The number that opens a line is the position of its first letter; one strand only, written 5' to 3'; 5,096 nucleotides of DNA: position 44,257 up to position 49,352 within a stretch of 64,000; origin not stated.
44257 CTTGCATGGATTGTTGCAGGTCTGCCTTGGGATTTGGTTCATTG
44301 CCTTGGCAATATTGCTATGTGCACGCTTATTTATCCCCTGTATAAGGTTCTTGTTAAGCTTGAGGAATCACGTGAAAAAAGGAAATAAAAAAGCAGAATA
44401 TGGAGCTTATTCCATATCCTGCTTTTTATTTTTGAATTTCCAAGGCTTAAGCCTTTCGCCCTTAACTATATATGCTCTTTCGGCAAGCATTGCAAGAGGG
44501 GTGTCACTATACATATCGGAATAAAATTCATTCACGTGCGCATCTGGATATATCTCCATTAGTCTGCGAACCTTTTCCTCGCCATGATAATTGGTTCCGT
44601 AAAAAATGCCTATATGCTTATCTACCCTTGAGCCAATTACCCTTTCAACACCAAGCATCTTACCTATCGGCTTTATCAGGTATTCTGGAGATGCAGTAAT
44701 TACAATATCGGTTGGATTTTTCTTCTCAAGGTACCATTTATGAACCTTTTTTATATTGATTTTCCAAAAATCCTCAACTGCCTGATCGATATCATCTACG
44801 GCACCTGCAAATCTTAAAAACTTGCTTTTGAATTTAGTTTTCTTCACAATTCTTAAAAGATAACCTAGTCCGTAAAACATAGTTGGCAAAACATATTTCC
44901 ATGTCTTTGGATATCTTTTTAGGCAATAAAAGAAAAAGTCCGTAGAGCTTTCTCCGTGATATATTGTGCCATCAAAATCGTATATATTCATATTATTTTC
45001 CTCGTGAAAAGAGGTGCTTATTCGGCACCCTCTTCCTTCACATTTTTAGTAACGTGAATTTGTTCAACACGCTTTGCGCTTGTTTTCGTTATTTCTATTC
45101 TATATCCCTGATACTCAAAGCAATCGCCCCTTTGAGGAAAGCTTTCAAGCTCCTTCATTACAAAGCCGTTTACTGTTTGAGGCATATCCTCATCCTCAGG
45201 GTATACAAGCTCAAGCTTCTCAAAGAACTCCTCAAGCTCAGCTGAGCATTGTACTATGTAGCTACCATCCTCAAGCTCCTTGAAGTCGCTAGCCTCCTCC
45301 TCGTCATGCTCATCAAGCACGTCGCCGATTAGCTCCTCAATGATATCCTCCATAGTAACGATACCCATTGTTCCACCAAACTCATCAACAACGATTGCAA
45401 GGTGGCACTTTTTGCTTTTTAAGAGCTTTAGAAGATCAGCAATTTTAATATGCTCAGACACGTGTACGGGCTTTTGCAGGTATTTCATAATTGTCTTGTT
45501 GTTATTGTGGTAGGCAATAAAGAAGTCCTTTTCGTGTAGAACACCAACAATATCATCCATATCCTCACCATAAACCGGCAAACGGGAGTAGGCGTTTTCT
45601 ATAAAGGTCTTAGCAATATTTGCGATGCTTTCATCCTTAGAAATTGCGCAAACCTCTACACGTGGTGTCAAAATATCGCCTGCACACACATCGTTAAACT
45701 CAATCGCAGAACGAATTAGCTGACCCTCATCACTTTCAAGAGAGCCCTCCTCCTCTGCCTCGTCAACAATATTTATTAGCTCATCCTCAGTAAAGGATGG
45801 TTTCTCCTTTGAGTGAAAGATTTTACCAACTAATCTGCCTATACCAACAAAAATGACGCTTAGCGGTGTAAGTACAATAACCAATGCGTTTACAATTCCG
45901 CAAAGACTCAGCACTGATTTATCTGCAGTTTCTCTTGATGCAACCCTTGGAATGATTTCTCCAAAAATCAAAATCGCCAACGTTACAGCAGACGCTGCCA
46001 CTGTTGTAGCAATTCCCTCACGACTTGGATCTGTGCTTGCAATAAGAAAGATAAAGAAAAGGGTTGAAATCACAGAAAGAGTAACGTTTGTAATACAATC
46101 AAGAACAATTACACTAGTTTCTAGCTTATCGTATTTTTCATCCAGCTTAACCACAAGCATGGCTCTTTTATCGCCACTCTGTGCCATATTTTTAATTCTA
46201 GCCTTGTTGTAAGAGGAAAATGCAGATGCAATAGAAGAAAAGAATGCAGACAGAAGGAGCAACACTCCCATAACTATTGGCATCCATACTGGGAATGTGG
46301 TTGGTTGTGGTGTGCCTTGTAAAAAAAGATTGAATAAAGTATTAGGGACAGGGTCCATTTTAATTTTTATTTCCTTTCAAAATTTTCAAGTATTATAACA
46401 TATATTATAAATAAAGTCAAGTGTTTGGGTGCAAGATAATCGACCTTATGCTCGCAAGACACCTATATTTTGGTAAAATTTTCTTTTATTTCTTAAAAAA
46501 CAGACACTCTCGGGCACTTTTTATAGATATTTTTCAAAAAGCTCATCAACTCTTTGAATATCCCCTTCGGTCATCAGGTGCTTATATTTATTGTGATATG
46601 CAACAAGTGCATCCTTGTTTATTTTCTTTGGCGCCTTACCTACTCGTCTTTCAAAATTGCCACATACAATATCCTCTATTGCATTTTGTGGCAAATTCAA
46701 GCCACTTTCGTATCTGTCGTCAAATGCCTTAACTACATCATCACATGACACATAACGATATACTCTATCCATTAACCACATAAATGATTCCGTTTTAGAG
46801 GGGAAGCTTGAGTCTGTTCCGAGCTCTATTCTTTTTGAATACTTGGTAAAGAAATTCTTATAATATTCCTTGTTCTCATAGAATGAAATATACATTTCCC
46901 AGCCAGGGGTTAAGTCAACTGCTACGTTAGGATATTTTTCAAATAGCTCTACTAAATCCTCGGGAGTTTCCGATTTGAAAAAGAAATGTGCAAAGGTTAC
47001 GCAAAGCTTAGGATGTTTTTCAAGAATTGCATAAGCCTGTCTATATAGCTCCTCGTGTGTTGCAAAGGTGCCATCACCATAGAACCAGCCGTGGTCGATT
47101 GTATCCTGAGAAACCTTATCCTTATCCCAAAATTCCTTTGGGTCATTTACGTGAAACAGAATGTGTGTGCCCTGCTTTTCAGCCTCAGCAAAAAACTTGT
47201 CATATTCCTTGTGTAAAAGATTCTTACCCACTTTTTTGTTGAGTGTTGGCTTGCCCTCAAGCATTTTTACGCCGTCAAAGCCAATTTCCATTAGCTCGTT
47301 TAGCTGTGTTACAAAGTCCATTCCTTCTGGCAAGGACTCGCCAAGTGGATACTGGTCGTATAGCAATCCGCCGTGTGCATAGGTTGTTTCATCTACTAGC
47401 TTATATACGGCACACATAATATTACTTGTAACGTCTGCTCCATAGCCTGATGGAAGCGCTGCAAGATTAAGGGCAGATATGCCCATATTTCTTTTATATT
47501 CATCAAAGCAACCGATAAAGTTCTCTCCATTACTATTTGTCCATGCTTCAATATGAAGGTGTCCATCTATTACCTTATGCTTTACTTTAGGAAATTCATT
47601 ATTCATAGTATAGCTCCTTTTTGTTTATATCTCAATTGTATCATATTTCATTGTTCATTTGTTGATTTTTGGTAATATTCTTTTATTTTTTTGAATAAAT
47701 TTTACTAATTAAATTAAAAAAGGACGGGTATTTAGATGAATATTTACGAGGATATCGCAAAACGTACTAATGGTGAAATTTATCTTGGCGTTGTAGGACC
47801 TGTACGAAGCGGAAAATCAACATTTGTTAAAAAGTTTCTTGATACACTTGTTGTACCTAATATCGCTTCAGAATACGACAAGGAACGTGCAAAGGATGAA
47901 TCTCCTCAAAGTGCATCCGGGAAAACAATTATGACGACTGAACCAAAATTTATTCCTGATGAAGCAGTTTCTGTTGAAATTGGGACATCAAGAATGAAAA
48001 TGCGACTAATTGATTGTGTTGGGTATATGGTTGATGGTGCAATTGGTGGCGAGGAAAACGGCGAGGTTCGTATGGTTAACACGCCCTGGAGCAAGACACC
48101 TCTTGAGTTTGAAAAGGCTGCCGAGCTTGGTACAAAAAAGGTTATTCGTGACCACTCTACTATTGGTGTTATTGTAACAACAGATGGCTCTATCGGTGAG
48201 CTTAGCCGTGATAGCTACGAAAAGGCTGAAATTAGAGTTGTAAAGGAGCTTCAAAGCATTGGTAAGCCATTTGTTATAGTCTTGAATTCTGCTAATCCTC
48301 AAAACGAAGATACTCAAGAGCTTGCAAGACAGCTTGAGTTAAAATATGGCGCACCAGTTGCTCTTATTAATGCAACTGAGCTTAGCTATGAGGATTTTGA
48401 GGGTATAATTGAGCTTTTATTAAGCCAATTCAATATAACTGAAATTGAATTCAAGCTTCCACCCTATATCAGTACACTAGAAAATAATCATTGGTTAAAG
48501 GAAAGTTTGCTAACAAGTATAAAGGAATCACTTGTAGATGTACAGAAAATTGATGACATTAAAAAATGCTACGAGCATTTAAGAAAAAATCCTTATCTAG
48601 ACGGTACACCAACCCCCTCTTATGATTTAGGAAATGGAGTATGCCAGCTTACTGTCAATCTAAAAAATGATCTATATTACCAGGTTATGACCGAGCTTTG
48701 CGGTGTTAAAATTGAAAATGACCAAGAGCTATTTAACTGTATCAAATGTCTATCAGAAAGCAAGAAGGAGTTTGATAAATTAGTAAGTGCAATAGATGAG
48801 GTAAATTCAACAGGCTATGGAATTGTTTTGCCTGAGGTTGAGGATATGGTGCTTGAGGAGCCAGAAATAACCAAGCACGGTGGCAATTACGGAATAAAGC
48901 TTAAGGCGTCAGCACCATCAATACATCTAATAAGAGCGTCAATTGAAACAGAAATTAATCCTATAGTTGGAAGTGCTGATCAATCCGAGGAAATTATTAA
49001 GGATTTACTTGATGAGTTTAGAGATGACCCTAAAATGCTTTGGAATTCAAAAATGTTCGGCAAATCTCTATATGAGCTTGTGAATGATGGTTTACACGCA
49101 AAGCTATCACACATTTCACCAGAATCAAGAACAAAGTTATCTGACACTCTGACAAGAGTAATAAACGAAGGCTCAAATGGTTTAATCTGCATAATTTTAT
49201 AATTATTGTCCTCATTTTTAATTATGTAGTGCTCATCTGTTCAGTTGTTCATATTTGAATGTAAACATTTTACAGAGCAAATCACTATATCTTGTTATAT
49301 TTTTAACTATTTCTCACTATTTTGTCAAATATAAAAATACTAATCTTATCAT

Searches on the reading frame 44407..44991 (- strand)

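Call 55: search_protein_families(library=pfam, proteins=[window:44407-44991:-], max_evalue=0.00001)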
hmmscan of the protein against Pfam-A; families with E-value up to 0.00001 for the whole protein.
window:44407-44991:- (194 aa): 1 family
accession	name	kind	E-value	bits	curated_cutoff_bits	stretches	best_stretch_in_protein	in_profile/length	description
PF12710.13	HAD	-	5.7e-16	59.9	27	1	3-167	2-188/189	haloacid dehalogenase-like hydrolase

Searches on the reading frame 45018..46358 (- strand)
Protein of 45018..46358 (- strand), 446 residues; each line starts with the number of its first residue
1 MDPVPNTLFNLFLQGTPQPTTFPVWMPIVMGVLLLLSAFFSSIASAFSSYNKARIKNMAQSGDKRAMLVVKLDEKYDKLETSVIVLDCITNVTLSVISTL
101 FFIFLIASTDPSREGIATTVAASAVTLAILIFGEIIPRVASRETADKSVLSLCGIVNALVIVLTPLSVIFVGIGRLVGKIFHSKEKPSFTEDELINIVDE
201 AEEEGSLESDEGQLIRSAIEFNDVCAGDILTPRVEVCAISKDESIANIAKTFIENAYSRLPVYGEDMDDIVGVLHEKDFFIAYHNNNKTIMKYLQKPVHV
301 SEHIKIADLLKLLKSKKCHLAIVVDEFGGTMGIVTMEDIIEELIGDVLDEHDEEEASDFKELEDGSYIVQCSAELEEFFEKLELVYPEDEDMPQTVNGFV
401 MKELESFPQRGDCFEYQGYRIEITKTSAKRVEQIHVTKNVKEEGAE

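Call 55: search_protein_families(library=pfam, proteins=[window:45018-46358:-], max_evalue=0.00001)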
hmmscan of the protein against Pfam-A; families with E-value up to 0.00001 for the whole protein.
window:45018-46358:- (446 aa): 3 families
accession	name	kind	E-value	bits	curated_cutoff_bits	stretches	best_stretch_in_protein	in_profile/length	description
PF01595.25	CNNM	-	3.8e-36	124.9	28.4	1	32-211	5-181/181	Cyclin M transmembrane N-terminal domain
PF00571.33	CBS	-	1.1e-18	67.7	24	2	296-344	8-56/57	CBS domain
PF03471.22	CorC_HlyC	-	1.5e-17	63.8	27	1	361-439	2-80/81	Transporter associated domain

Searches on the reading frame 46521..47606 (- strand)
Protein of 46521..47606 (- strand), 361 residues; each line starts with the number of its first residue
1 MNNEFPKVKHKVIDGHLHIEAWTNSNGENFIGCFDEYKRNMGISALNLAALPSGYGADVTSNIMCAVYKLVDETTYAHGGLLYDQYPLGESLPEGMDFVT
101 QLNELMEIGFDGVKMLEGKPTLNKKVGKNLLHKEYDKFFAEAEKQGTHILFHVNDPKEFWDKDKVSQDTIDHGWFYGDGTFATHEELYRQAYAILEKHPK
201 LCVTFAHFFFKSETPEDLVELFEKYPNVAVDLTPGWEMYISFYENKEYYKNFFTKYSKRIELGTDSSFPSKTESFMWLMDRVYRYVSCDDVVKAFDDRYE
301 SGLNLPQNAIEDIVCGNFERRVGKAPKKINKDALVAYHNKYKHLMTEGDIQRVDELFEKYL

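Call 55: search_protein_families(library=pfam, proteins=[window:46521-47606:-], max_evalue=0.00001)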
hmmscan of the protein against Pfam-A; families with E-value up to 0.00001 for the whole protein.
window:46521-47606:- (361 aa): 1 family
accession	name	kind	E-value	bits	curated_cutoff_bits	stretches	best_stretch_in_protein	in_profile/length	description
PF04909.20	Amidohydro_2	-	1.2e-08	35.5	26.4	1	97-270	93-251/289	Amidohydrolase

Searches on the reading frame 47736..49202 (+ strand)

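Call 55: search_protein_families(library=pfam, proteins=[window:47736-49202:+], max_evalue=0.00001)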
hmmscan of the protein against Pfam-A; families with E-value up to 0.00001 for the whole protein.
window:47736-49202:+ (488 aa): 3 families
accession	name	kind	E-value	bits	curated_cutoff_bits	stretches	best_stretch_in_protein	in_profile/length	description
PF09547.16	SpoIVA_ATPase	-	7.9e-105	349.9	26.6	1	1-232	4-236/237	Stage IV sporulation protein A, ATPase domain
PF20438.3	SpoIVA_middle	-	8e-65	218.7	25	1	234-412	1-179/179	Stage IV sporulation protein A, middle domain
PF20439.3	SpoIVA_C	-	4.6e-28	97.6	25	1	414-488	2-76/76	Sporulation stage IV protein A, C-terminal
